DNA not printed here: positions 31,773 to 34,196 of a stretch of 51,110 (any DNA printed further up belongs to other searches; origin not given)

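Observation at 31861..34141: AT-rich monocistronic island between efp and spoVT encoding an orphan ~707-aa sensor-like protein with a membrane-inserted C-terminus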

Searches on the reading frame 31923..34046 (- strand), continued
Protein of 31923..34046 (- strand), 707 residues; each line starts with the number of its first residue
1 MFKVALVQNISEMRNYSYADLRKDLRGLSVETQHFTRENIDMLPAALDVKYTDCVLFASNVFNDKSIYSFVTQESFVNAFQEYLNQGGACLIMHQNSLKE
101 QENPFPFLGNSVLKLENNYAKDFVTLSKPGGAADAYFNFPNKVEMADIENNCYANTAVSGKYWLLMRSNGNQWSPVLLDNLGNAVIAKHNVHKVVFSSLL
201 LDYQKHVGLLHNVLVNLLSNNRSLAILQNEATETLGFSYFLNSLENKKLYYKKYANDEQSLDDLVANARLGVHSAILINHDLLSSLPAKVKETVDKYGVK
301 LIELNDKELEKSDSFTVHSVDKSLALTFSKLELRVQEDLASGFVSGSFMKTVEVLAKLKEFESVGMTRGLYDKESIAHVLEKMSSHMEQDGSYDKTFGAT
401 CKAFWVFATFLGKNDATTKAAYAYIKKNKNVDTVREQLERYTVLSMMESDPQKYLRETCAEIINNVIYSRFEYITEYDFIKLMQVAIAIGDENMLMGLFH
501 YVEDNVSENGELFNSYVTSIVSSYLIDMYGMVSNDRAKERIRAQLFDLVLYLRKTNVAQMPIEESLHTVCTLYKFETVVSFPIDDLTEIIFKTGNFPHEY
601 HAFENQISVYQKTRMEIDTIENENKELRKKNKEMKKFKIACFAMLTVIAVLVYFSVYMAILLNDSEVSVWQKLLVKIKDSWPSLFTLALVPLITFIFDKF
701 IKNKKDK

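Call 19: find_related_loci(query=A1, collection=genome_contigs, flank=6000)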
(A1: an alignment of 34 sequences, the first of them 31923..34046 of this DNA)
Query A1 (707 aa) in genome_contigs; peptide patterns used: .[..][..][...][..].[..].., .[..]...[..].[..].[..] (x = any residue, [..] = any of these).
148 stretches matched a pattern; 21 encode a relative of the query (tblastn E <= 1e-3); 21 distinct loci.
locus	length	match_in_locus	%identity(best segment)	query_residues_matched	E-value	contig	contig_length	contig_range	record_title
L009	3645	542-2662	78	1-707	0e+0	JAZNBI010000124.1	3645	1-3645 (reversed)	MAG: Eubacteriales bacterium isolate T1900044742_TS20190208.MAGScoT_cleanbin_000037 SGB_2076_k141_410959, whole genome s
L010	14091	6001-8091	65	1-697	0e+0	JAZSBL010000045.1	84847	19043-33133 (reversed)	MAG: Eubacteriales bacterium isolate T1900044928_TS20190394.MAGScoT_cleanbin_000010 SGB_3396_k141_2163000, whole genome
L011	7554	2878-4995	55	1-707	0e+0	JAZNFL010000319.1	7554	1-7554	MAG: Christensenellaceae bacterium isolate T1900044714_TS20190180.MAGScoT_cleanbin_000031 SGB_1859_k141_1648112, whole g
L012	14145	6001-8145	52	1-706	0e+0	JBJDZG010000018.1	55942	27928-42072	MAG: Eubacteriales bacterium isolate PUNG01_bin.013 NODE_294_length_55942_cov_23.350117, whole genome shotgun sequence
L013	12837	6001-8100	54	1-701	0e+0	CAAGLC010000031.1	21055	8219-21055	MAG TPA_asm: Clostridia bacterium, isolate HGM11431, WGS project CAAGLC010000000 data, contig: SRS476346_73_k119_136984,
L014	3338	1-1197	79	299-697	0e+0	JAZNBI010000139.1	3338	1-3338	MAG: Eubacteriales bacterium isolate T1900044742_TS20190208.MAGScoT_cleanbin_000037 SGB_2076_k141_203658, whole genome s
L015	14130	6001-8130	42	1-707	0e+0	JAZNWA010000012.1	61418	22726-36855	MAG: Lachnospiraceae bacterium isolate T1900044786_TS20190252.MAGScoT_cleanbin_000017 SGB_2616_k141_2467690, whole genom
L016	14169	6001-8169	40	1-701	4e-158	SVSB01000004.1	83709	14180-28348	MAG: Oscillospiraceae bacterium isolate SIG658 NODE_7017_length_83709_cov_2.081333, whole genome shotgun sequence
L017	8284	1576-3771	38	1-707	1e-155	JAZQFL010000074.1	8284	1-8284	MAG: Eubacteriales bacterium isolate T1900044632_TS20190098.MAGScoT_cleanbin_000101 SGB_1075_k141_1063833, whole genome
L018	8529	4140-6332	37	1-705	7e-153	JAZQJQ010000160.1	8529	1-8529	MAG: Eubacteriales bacterium isolate T1900044620_TS20190086.MAGScoT_cleanbin_000027 SGB_871_k141_1323739, whole genome s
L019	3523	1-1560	39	197-707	8e-121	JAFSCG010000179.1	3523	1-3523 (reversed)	MAG: Clostridia bacterium isolate RGIG3011 Goat_Rectum-3__c623324, whole genome shotgun sequence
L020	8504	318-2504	36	1-705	7e-137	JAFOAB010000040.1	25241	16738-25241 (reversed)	MAG: Clostridia bacterium isolate RGIG279 Dairy_cattle_Cecum.Co__c583223, whole genome shotgun sequence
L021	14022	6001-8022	26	1-647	1e-56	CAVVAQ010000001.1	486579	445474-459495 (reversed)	MAG: uncultured Nitrospira sp. isolate MFD09730.bin.2.50 genome assembly, contig: contig_11683, whole genome shotgun seq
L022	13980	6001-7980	22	1-638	1e-51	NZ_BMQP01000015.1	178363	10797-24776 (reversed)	Planobispora rosea strain JCM 3166 sequence015, whole genome shotgun sequence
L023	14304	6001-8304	25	1-695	1e-47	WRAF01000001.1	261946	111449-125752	MAG: Bacillota bacterium isolate Lab288P1bin16 Ga0131853_10000015, whole genome shotgun sequence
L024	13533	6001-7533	26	1-500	4e-45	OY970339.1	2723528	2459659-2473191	MAG: uncultured Solirubrobacterales bacterium isolate MFD09212.bin.1.165 genome assembly, chromosome: 1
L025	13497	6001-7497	27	1-488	9e-50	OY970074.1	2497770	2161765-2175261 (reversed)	MAG: uncultured Solirubrobacterales bacterium isolate MFD02840.bin.c.3 genome assembly, chromosome: 1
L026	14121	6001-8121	23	1-681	5e-41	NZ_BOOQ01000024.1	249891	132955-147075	Planotetraspora silvatica strain NBRC 100141 sequence024, whole genome shotgun sequence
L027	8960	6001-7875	24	1-625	1e-39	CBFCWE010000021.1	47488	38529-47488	MAG TPA_asm: uncultured Methanosarcina sp. isolate ERR13917544_concoct_37 genome assembly, contig: ERZ26802894.270, whol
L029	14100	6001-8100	22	1-700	1e-29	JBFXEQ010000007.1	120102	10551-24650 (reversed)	MAG: Bacteroidales bacterium isolate CA_2019_TPIn_12 NODE_553_length_120102_cov_8.714007_TPIn, whole genome shotgun sequ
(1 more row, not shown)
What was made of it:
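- The family has a patchy distribution across phyla (call 19).
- Tried and rejected: A sporulation-specific role, because of the family's taxonomic spread (call 19).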

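Call 22: search_protein_families(library=pfam, proteins=[L021:2238-4745:+, L021:4844-5914:+, L021:6001-8202:+, L021:8216-8740:+, L021:8753-9901:+, L027:4527-5702:+, L027:6001-8226:+, L027:8242-8859:+, L027:2984-3694:+, L027:2117-2935:+], max_evalue=0.001)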
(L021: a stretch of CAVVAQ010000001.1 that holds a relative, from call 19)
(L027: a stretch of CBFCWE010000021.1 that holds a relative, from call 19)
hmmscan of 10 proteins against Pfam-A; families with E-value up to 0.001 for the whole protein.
L021:2238-4745:+ (835 aa): 3 families
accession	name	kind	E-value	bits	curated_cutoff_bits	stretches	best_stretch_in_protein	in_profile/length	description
PF00270.35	DEAD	-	9e-15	55.2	26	1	38-171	3-136/167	DEAD/DEAH box helicase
PF04851.21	ResIII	-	1.4e-12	48.2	22.5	1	35-166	4-139/164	Type III restriction enzyme, res subunit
PF13307.12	Helicase_C_2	-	2.1e-05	25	25.3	1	372-471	37-149/170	Helicase C-terminal domain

L021:4844-5914:+ (356 aa): 1 family
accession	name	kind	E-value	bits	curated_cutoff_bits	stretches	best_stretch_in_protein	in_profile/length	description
PF00625.27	Guanylate_kin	-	6.5e-14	52.5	25.2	1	4-130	4-129/182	Guanylate kinase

L021:6001-8202:+ (733 aa): 0 families

L021:8216-8740:+ (174 aa): 2 families
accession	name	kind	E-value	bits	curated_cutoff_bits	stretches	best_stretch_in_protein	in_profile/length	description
PF00132.30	Hexapep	-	1.1e-16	60.2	27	1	120-155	1-36/36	Bacterial transferase hexapeptide (six repeats)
PF14602.12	Hexapep_2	-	7.5e-10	38.8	27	1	121-155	2-34/34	Hexapeptide repeat of succinyl-transferase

L021:8753-9901:+ (382 aa): 3 families
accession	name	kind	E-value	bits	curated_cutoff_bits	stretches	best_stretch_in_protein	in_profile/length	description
PF01979.26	Amidohydro_1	-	6.3e-23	82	25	1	51-376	2-344/345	Amidohydrolase family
PF22643.2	NagA_N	-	8.2e-15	55.2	27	1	1-50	1-50/51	NagA composite domain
PF07969.17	Amidohydro_3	-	7.7e-08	32.7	29.7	1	325-363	408-446/472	Amidohydrolase family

L027:4527-5702:+ (391 aa): 2 families
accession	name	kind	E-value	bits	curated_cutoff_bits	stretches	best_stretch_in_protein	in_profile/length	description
PF01979.26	Amidohydro_1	-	2.8e-34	119.3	25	1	59-388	1-344/345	Amidohydrolase family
PF07969.17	Amidohydro_3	-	4.3e-16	59.9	29.7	1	320-376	389-447/472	Amidohydrolase family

L027:6001-8226:+ (741 aa): 0 families

L027:8242-8859:+ (205 aa): 2 families
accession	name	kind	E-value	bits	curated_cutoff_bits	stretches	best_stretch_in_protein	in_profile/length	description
PF00132.30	Hexapep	-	1.1e-12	47.5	27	1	153-184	4-35/36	Bacterial transferase hexapeptide (six repeats)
PF14602.12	Hexapep_2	-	0.00011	22.3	27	1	152-183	3-32/34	Hexapeptide repeat of succinyl-transferase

L027:2984-3694:+ (236 aa): 0 families

L027:2117-2935:+ (272 aa): 7 families
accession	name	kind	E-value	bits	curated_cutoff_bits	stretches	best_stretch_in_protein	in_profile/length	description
PF10609.15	ParA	-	8.4e-100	333.7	27.1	1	29-269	4-245/246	NUBPL iron-transfer P-loop NTPase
PF01656.29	CbiA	-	5.9e-14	52.5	25.4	1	31-248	1-124/125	CobQ/CobB/MinD/ParA nucleotide binding domain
PF13614.12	AAA_31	-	6e-12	46.3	27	1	29-67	2-40/177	AAA domain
PF09140.17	MipZ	-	1.9e-08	34.4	20.7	1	30-145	2-109/262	ATPase MipZ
PF00142.24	Fer4_NifH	-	4.3e-05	23.6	25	1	35-66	6-37/271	4Fe-4S iron sulfur cluster binding proteins, NifH/frxC family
PF13500.12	AAA_26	-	0.00047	20.5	27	0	160-236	128-191/198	AAA domain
PF07015.17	VirC1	-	0.00069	19.5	24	0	29-66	2-39/231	VirC1 protein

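Call 23: search_protein_families(library=pfam, proteins=[L023:4543-5082:+, L023:5111-5881:+, L023:6001-8379:+, L023:8402-9610:+, L023:9652-10152:+, L029:3301-3825:+, L029:3822-4799:+, L029:4811-5989:+, L029:6001-8160:+, L029:9035-12277:+], max_evalue=0.001)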
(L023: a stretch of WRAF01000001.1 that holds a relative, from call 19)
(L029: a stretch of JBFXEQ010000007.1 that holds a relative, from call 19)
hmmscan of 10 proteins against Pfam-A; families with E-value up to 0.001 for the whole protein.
L023:4543-5082:+ (179 aa): 2 families
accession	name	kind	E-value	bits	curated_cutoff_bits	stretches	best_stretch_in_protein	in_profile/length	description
PF16321.10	Ribosom_S30AE_C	-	8.9e-23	80.2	25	1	120-174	3-57/57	Sigma 54 modulation/S30EA ribosomal protein C terminus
PF02482.25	Ribosomal_S30AE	-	2.2e-19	70.4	23.7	1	3-97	1-87/88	Sigma 54 modulation protein / S30EA ribosomal protein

L023:5111-5881:+ (256 aa): 3 families
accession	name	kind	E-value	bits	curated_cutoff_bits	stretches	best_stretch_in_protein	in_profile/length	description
PF08282.18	Hydrolase_3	-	1.3e-47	163.1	20.9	1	5-252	1-255/255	haloacid dehalogenase-like hydrolase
PF05116.19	S6PP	-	2.7e-07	30.9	20.3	0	175-232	156-213/247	Sucrose-6F-phosphate phosphohydrolase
PF00702.32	Hydrolase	-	0.0002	22.3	26.4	0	185-220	156-191/191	haloacid dehalogenase-like hydrolase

L023:6001-8379:+ (792 aa): 0 families

L023:8402-9610:+ (402 aa): 1 family
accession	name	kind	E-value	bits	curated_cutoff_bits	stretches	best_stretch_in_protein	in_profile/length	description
PF00162.24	PGK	-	4.7e-142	473.9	27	1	6-391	1-379/379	Phosphoglycerate kinase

L023:9652-10152:+ (166 aa): 0 families

L029:3301-3825:+ (174 aa): 6 families
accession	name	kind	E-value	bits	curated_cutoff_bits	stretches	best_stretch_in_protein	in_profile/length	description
PF13302.13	Acetyltransf_3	-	2.6e-26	93.4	25.4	1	7-143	2-138/138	Acetyltransferase (GNAT) domain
PF00583.31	Acetyltransf_1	-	9.9e-17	61.7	20.7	1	34-142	9-116/116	Acetyltransferase (GNAT) family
PF13420.13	Acetyltransf_4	-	2.3e-14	54.1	24.3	1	12-160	4-152/155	Acetyltransferase (GNAT) domain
PF13523.12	Acetyltransf_8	-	1e-08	35.3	27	1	15-146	4-141/145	Acetyltransferase (GNAT) domain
PF13508.13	Acetyltransf_7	-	1.2e-08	35.6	27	1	59-143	5-83/84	Acetyltransferase (GNAT) domain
PF13673.13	Acetyltransf_10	-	0.00076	19.9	23.6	1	47-146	20-111/128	Acetyltransferase (GNAT) domain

L029:3822-4799:+ (325 aa): 1 family
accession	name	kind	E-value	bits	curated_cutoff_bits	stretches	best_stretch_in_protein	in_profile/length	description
PF00579.31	tRNA-synt_1b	-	4.3e-33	115.3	21.1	1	3-281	5-290/292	tRNA synthetases class I (W and Y)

L029:4811-5989:+ (392 aa): 2 families
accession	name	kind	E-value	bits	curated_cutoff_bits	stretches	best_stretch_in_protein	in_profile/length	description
PF01979.26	Amidohydro_1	-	8.7e-23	81.5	25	1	54-388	1-345/345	Amidohydrolase family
PF07969.17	Amidohydro_3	-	2.2e-08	34.5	29.7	1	332-389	405-472/472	Amidohydrolase family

L029:6001-8160:+ (719 aa): 0 families

L029:9035-12277:+ (1080 aa): 2 families
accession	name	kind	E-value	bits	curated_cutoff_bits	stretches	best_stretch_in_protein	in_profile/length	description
PF24391.1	HD-CE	-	1.7e-27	97.2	27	1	729-952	3-230/263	HD-CE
PF00078.32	RVT_1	-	6.1e-07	29.8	29.6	1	166-320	56-179/205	Reverse transcriptase (RNA-dependent DNA polymerase)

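Call 31: predict_structure(alignment_id=A1)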
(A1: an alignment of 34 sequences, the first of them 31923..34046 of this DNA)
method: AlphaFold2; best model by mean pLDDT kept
length: 707 residues; sequences in the alignment: 34
mean_pLDDT: 82.0   pTM: 0.55
mean pLDDT of the five models: 82.0, 81.7, 79.0, 78.5, 78.3
residues with pLDDT >= 90: 251; 70-90: 330; 50-70: 113; < 50: 13
segments of 3 or more residues with pLDDT < 50: 309-311, 582-584
pLDDT, mean of each block of 10 residues (from residue 1): 89 78 89 92 90 94 93 94 93 94 92 91 85 86 90 83 91 92 93 94 91 88 75 60 70 86 87 79 81 74 62 57 68 84 87 91 78 87 88 90 94 91 90 89 92 94 92 88 93 93 88 89 90 84 81 81 87 68 54 53 52 57 74 78 83 77 62 65 66 71 52
secondary structure, 60 per line:
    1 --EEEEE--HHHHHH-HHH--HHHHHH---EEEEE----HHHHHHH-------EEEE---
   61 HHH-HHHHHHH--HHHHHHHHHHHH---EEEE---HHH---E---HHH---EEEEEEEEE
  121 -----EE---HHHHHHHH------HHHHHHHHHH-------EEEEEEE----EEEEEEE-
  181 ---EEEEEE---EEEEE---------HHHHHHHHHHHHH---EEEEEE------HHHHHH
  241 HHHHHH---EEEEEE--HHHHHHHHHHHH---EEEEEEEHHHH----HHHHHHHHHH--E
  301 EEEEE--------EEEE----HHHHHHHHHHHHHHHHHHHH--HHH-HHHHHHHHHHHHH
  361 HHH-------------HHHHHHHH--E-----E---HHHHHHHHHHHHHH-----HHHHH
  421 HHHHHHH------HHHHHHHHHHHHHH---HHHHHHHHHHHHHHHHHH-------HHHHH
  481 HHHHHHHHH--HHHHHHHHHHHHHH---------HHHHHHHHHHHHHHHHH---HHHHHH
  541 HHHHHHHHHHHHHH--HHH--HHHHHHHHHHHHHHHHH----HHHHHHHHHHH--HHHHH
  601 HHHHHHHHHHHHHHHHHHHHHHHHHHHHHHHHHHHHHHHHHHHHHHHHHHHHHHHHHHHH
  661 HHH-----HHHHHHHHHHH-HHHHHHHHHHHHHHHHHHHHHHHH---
elements in order (helices of 4 or more, strands of 3 or more residues): E3-7 H10-15 H22-27 E31-35 H40-46 E54-57 H65-71 H74-85 E89-92 E112-120 H131-138 H145-154 E162-168 E173-179 E184-189 E193-197 H207-219 E223-228 H235-246 E250-255 H258-269 E273-279 H280-283 H288-297 E300-305 E314-317 H322-341 H348-363 H377-384 H397-410 H416-427 H434-447 H451-468 H476-489 H492-505 H515-531 H535-554 H562-578 H583-593 H596-663 H669-679 H681-704
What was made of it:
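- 33387..34046 (-): aa 1-220: class-I glutamine-amidotransferase-like (ThuA-like) alpha/beta domain without the Cys-His-Glu triad. Conserved polar residues follow the strands: Q8, N9, E12, D20, N39, N60, D64, Q95, D179, D202, Q204, N212. Model (call 31).
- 32133..32261 (-): aa 596-638: charged helical stalk, continuous with TM1. A single helix spans 596-663 in the model (call 31).
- On Alpha-2-macroglobulin / complement thioester domain: The model has no MG domains (call 31).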

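Call 32: search_protein_representatives(alignment_id=A1)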
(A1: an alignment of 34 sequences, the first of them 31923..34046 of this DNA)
Query: 34 sequences, 706 profile positions. Proteins with E-value up to 0.001 (for the whole library): 243; up to 1e-10: 163; up to 1e-30: 101. The best 150 are listed.
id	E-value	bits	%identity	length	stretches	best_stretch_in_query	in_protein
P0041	3.1e-298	1007.5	-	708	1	1-702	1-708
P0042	1.7e-255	866.3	-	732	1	1-704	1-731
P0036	6.1e-235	798.3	-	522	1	189-706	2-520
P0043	4.7e-182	623.5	-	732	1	1-699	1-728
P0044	9.5e-173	592.7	-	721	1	1-698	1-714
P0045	7.3e-85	302.3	-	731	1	1-656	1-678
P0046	1.2e-84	301.6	-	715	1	1-699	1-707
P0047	2.2e-82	294.0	-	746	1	1-669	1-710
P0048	2.8e-82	293.7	-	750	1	1-663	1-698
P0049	4.1e-79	283.2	-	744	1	2-703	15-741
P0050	8.5e-79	282.2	-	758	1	1-630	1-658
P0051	6.1e-78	279.4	-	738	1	1-704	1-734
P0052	8.8e-78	278.8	-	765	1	2-659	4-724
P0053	1.5e-77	278.1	-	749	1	1-652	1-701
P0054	7.3e-76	272.5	-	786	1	1-659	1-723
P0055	8.4e-76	272.3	-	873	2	125-682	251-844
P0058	1.7e-74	268.0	-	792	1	1-696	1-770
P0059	3.7e-74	266.9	-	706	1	1-705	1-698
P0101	2.6e-48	181.4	-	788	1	3-703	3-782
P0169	2.6e-17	79.0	-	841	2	1-502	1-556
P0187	5.0e-13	64.8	-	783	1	1-702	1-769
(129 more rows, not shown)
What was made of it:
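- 243 clusters at E <= 1e-3 and 101 at E <= 1e-30 (call 32).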

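Call 34: search_protein_families(library=pfam, proteins=[P0045, P0046, P0047, P0049, P0051, P0055, P0058, P0059, P0101, P0169], max_evalue=0.01)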
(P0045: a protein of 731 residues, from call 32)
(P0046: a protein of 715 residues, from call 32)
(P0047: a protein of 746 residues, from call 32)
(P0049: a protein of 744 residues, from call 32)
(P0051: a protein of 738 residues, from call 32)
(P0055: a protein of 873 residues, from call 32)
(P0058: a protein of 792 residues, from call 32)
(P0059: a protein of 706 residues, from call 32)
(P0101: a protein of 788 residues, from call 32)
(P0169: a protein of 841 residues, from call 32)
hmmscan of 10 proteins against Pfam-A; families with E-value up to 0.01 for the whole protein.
P0045 (731 aa): 0 families

P0046 (715 aa): 0 families

P0047 (746 aa): 1 family
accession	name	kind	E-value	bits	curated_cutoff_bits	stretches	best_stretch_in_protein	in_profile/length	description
PF08350.17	FilR1_middle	-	0.00011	22.7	27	0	275-335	17-77/128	Methanogenesis regulatory protein FilR1, middle domain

P0049 (744 aa): 0 families

P0051 (738 aa): 0 families

P0055 (873 aa): 0 families

P0058 (792 aa): 0 families

P0059 (706 aa): 0 families

P0101 (788 aa): 0 families

P0169 (841 aa): 2 families
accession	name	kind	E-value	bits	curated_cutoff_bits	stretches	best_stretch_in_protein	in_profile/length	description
PF20990.2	DUF2207_C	-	0.0039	17.4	33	0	691-810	76-192/247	Predicted membrane protein (DUF2207) C-terminal domain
PF11026.13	DUF2721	-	0.0082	16.5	28.3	0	722-802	30-114/129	Protein of unknown function (DUF2721)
